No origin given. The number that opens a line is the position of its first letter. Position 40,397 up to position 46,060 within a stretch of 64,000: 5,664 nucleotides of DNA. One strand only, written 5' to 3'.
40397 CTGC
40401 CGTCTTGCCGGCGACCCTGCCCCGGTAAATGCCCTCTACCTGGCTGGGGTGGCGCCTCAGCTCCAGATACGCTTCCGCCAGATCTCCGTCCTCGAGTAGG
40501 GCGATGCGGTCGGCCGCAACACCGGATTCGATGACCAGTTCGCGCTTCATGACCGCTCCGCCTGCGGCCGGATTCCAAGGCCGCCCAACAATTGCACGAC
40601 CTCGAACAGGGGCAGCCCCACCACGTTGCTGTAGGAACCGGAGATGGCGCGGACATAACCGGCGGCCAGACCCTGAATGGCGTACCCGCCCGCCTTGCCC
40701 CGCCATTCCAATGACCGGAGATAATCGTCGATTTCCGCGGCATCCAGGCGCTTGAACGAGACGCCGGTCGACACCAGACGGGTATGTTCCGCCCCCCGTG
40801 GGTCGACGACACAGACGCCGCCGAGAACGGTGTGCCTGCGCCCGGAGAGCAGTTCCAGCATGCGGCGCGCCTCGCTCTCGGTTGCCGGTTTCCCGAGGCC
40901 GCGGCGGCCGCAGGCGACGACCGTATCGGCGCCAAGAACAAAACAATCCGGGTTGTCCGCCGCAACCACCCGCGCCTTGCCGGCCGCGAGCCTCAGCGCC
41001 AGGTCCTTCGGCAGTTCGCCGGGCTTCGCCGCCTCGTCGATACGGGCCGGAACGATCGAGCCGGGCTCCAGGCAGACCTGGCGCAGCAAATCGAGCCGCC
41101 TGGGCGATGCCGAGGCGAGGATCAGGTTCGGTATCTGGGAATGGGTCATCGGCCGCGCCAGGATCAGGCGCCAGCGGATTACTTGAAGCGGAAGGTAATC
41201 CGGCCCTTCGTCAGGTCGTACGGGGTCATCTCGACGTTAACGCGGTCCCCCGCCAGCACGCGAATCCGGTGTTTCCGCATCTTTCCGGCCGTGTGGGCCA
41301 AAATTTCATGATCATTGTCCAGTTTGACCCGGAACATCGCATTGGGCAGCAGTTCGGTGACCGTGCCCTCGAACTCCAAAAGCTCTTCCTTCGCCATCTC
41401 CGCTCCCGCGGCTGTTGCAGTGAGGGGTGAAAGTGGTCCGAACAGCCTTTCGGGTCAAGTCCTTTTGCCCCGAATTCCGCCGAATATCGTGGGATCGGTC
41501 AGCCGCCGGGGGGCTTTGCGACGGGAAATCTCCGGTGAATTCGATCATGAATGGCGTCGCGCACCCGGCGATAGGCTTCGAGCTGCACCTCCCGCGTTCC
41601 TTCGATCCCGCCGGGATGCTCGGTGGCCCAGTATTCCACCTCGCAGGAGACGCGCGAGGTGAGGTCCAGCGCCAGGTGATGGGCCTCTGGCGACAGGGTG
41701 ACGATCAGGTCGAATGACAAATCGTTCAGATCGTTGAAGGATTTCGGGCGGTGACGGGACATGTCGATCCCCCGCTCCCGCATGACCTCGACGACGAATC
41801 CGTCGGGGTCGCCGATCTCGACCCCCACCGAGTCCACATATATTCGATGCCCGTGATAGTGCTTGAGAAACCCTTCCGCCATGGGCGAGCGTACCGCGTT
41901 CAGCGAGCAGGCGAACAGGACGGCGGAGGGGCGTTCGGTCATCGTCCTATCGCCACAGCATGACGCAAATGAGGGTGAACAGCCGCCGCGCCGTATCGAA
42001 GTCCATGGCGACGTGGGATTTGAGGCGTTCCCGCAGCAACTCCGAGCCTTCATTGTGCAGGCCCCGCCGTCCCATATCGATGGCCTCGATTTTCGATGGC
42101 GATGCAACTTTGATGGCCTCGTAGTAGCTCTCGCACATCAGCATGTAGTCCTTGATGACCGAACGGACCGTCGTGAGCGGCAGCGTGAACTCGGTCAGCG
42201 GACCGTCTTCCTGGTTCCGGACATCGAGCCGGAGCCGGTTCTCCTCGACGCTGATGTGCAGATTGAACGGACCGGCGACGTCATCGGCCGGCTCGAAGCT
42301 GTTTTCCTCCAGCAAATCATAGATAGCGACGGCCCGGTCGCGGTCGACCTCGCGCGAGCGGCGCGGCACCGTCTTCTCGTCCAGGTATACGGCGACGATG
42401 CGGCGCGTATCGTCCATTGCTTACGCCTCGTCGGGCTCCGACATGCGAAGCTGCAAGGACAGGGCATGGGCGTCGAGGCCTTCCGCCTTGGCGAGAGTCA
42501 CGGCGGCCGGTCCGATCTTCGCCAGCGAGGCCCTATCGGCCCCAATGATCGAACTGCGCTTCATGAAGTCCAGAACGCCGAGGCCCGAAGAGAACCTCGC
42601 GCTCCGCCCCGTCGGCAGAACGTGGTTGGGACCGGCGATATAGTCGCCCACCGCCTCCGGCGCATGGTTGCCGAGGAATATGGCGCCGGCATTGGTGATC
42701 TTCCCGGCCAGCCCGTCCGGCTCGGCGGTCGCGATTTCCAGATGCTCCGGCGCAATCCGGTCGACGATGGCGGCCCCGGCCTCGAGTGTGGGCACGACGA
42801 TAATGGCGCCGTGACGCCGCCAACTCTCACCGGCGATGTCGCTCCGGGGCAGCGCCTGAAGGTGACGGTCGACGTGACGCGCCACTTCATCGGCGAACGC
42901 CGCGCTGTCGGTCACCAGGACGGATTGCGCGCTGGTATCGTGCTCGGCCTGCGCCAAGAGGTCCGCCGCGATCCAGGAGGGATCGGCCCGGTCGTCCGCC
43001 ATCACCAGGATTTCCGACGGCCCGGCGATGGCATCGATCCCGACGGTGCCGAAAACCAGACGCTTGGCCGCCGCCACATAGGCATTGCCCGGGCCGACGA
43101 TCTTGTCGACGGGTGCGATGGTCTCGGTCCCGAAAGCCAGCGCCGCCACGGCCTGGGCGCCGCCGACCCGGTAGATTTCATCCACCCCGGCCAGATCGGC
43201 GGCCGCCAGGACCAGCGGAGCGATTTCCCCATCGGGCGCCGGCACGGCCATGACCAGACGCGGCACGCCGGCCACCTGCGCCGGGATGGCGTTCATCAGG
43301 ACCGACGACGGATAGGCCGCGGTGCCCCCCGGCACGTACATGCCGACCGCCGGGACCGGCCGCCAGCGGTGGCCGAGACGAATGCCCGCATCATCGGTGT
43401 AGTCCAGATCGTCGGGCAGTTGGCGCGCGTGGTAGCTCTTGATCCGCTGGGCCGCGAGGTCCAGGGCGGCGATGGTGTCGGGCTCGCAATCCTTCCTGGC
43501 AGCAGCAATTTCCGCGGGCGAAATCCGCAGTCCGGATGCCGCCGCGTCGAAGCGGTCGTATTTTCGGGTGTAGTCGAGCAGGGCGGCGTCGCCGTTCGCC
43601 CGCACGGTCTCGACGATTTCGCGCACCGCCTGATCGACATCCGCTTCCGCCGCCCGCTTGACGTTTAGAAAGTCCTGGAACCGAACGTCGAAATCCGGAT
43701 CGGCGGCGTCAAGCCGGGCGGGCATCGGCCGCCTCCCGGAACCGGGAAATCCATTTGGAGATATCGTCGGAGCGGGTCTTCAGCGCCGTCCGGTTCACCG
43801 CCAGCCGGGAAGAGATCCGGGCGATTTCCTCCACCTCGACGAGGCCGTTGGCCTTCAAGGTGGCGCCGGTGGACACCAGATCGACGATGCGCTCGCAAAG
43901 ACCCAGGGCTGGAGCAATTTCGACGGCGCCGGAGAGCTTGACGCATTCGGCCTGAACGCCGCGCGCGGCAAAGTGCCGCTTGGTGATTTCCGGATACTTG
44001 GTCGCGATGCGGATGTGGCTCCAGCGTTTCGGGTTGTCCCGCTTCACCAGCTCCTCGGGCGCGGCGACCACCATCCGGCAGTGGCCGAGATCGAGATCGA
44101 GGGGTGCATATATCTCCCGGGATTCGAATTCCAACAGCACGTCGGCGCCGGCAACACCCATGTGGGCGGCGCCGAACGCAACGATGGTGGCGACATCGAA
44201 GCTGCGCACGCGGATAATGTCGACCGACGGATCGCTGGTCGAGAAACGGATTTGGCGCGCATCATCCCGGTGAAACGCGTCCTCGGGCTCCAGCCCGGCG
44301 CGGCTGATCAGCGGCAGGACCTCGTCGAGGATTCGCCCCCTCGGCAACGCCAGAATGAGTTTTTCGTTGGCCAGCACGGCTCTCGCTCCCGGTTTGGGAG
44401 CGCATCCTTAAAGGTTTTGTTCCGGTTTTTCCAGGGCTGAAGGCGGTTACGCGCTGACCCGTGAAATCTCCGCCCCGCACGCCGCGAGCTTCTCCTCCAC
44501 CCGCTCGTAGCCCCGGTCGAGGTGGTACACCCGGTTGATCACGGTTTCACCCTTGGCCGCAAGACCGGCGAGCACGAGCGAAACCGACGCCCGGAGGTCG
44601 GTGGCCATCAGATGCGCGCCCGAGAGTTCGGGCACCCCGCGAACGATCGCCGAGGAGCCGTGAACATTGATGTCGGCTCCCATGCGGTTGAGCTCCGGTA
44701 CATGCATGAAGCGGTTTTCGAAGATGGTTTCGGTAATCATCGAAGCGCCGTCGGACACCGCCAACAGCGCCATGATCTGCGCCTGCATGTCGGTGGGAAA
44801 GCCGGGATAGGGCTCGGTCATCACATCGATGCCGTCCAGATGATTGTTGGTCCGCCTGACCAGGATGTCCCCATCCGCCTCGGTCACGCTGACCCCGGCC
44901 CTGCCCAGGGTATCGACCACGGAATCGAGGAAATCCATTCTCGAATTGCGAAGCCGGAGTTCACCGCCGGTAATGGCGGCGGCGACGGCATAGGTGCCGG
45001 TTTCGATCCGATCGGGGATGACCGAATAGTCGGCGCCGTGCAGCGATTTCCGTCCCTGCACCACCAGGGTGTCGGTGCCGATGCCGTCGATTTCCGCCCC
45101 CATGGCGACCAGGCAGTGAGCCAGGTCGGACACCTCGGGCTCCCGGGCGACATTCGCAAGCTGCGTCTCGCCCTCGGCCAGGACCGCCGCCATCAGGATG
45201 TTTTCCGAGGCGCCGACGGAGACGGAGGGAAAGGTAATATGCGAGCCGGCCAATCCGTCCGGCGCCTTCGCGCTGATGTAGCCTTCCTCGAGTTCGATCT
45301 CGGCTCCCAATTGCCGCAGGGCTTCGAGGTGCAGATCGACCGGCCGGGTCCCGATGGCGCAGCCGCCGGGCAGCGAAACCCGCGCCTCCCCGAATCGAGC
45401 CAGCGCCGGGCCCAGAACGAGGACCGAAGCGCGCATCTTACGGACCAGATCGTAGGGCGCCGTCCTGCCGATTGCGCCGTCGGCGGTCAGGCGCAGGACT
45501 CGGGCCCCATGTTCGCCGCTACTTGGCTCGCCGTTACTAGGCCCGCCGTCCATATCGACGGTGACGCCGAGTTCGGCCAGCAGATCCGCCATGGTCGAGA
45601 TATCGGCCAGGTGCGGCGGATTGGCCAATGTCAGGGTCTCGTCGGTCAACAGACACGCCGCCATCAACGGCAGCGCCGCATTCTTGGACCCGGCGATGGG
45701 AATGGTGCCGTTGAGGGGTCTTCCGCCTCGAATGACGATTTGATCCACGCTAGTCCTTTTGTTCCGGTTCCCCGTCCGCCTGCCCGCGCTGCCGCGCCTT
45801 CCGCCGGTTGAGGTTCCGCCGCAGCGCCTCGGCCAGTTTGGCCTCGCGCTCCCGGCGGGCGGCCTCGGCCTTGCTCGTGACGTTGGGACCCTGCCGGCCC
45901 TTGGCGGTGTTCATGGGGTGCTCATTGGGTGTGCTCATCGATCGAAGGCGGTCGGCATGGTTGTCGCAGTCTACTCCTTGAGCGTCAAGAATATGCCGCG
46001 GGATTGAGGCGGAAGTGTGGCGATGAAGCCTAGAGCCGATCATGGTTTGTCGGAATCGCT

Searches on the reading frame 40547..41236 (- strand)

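Call 25: search_protein_families(library=pfam, proteins=[window:40547-41236:-])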
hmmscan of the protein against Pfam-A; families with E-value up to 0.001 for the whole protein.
window:40547-41236:- (229 aa): 1 family
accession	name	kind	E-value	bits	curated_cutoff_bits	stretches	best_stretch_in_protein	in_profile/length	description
PF02545.19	Maf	-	3.5e-57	193.5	27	1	37-218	1-185/187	Maf-like protein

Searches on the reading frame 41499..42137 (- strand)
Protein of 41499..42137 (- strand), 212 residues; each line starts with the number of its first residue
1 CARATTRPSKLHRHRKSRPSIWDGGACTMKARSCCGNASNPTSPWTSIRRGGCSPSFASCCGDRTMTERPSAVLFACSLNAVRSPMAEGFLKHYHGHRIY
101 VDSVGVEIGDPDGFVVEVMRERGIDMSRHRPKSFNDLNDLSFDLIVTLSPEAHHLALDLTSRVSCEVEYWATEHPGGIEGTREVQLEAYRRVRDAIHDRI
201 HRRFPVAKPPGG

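Call 25: search_protein_families(library=pfam, proteins=[window:41499-42137:-])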
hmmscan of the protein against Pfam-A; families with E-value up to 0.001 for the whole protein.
window:41499-42137:- (212 aa): 1 family
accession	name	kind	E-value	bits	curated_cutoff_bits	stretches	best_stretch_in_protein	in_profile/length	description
PF01451.26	LMWPc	-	6.9e-16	59.2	23.2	1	73-200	1-140/144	Low molecular weight phosphotyrosine protein phosphatase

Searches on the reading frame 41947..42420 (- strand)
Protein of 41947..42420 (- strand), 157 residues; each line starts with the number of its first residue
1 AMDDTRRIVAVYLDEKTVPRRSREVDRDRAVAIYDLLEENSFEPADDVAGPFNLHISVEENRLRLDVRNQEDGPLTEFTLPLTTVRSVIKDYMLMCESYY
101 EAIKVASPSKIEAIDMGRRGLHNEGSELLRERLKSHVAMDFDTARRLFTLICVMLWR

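Call 25: search_protein_families(library=pfam, proteins=[window:41947-42420:-])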
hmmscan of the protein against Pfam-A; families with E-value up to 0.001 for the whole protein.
window:41947-42420:- (157 aa): 1 family
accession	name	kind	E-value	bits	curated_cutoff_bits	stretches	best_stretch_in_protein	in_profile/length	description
PF06793.17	UPF0262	-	1.2e-66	223.9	25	1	6-157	2-153/153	Uncharacterised protein family (UPF0262)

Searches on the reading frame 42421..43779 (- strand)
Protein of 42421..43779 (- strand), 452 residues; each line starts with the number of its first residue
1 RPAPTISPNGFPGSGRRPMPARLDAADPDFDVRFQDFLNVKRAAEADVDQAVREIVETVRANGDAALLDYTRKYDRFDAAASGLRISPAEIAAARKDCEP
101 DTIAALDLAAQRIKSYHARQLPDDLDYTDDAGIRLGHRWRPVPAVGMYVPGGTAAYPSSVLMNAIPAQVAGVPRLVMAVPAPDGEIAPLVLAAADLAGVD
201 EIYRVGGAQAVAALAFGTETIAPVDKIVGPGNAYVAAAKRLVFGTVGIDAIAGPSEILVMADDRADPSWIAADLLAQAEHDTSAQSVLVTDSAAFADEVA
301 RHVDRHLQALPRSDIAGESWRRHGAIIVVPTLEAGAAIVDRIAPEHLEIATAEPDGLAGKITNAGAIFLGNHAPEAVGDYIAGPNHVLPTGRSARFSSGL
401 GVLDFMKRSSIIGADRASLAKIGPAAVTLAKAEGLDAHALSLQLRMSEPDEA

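Call 26: search_protein_families(library=pfam, proteins=[window:42421-43779:-])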
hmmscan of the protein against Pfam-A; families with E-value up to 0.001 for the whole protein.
window:42421-43779:- (452 aa): 1 family
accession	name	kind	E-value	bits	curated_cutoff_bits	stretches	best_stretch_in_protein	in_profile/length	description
PF00815.25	Histidinol_dh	-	8.6e-170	565.6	27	1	42-446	5-411/411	Histidinol dehydrogenase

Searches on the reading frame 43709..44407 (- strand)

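Call 26: search_protein_families(library=pfam, proteins=[window:43709-44407:-])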
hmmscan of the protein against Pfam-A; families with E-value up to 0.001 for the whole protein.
window:43709-44407:- (232 aa): 1 family
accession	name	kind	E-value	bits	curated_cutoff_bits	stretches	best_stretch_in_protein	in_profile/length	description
PF01634.23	HisG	-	1.1e-49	168.9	25.5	1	68-224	1-157/158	ATP phosphoribosyltransferase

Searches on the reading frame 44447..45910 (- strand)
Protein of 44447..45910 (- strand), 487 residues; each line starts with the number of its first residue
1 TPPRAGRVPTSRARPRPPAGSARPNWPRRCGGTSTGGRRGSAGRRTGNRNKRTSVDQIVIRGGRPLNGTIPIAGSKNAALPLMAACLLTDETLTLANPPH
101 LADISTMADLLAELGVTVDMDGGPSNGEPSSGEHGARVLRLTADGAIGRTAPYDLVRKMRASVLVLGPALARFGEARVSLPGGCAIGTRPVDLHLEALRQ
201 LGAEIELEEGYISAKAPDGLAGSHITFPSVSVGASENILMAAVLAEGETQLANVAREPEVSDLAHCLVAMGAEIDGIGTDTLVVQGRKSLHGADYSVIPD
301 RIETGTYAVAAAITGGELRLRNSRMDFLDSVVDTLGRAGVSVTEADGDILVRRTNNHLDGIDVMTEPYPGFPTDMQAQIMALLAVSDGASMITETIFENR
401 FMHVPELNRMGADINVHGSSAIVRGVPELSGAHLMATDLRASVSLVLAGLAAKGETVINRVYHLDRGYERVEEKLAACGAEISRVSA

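Call 26: search_protein_families(library=pfam, proteins=[window:44447-45910:-])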
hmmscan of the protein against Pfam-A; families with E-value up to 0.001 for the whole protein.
window:44447-45910:- (487 aa): 1 family
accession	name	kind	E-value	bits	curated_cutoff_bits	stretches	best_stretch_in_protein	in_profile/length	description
PF00275.25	EPSP_synthase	-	4.3e-105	352.3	22.8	1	61-475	2-417/417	EPSP synthase (3-phosphoshikimate 1-carboxyvinyltransferase)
